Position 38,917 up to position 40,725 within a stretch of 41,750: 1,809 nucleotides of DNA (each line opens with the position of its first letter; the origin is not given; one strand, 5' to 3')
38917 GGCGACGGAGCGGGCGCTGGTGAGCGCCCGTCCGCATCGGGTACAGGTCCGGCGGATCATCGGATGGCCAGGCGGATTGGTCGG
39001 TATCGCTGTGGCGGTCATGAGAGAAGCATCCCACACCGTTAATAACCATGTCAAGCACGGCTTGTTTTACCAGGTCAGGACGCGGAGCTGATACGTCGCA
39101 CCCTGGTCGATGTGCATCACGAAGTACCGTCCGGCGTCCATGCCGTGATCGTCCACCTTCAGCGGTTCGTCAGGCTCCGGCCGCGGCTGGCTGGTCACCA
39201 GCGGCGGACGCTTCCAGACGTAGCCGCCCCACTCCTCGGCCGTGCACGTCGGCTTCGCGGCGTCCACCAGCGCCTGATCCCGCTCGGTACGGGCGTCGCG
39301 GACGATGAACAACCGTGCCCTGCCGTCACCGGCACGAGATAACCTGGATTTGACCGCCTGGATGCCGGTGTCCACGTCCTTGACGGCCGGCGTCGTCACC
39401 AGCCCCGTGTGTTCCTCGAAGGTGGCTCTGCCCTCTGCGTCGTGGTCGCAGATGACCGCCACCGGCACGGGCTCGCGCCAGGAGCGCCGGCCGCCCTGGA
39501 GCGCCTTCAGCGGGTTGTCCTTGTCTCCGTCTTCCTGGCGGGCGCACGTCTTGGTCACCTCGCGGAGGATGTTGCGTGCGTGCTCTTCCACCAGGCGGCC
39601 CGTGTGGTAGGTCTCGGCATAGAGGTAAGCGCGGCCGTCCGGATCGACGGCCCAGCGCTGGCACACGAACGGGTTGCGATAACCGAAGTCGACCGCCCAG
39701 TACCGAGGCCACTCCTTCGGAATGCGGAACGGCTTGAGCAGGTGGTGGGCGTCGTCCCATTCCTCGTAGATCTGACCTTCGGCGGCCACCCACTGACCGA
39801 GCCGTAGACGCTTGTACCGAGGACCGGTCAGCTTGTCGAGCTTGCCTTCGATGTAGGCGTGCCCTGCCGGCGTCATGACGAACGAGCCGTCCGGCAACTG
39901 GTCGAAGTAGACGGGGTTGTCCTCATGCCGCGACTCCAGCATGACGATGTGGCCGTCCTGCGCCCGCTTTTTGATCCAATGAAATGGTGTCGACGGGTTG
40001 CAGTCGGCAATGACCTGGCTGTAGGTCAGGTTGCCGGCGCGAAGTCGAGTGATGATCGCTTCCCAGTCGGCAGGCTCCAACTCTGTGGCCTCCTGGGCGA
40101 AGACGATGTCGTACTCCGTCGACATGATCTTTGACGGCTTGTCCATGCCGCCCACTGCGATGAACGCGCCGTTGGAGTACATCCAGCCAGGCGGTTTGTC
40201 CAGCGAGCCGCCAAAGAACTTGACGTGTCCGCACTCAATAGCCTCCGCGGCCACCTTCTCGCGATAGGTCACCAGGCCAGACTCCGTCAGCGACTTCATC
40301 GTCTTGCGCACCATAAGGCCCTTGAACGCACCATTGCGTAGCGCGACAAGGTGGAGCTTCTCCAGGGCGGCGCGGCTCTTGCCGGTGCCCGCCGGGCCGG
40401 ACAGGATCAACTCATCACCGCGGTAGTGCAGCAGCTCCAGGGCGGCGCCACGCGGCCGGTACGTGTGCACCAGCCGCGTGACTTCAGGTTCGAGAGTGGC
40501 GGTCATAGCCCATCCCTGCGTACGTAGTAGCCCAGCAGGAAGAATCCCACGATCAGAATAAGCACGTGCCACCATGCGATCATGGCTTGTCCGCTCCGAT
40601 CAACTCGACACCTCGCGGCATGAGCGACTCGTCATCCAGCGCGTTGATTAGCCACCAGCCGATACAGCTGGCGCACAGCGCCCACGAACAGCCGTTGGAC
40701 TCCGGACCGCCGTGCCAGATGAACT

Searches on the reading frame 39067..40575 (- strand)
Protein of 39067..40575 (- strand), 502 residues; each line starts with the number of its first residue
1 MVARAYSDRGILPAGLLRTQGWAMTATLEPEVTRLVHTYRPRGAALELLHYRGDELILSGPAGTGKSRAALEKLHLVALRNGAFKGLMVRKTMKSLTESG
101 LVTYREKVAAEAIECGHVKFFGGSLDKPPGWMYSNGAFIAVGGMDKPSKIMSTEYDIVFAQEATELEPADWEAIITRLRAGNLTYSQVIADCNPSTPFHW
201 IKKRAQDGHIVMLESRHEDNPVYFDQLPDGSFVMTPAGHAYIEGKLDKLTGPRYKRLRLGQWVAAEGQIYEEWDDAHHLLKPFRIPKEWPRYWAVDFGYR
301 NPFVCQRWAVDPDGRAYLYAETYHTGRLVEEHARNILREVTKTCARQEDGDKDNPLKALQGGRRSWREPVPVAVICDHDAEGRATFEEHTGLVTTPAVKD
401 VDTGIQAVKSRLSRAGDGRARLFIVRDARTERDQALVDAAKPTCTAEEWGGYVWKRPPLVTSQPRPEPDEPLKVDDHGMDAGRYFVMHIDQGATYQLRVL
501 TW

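Call 98: search_protein_families(library=phrogs, proteins=[window:39067-40575:-], max_evalue=0.001)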
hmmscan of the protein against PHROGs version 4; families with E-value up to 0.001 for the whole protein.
window:39067-40575:- (502 aa): 6 families
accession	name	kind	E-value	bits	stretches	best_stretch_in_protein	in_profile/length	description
phrog_2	-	head and packaging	3.4e-38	132.9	1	33-489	259-592/807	terminase large subunit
phrog_3717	-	head and packaging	3.2e-15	57.3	1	58-301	28-262/277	terminase large subunit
phrog_5653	-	head and packaging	1.1e-14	55.6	1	260-349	1-82/199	terminase large subunit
phrog_10250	-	head and packaging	9e-12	46.2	1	251-488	7-214/228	terminase large subunit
phrog_979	-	head and packaging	3.3e-11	43.6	1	25-202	138-311/642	terminase large subunit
phrog_9526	-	head and packaging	8.2e-05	23.2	1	55-199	27-169/280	terminase large subunit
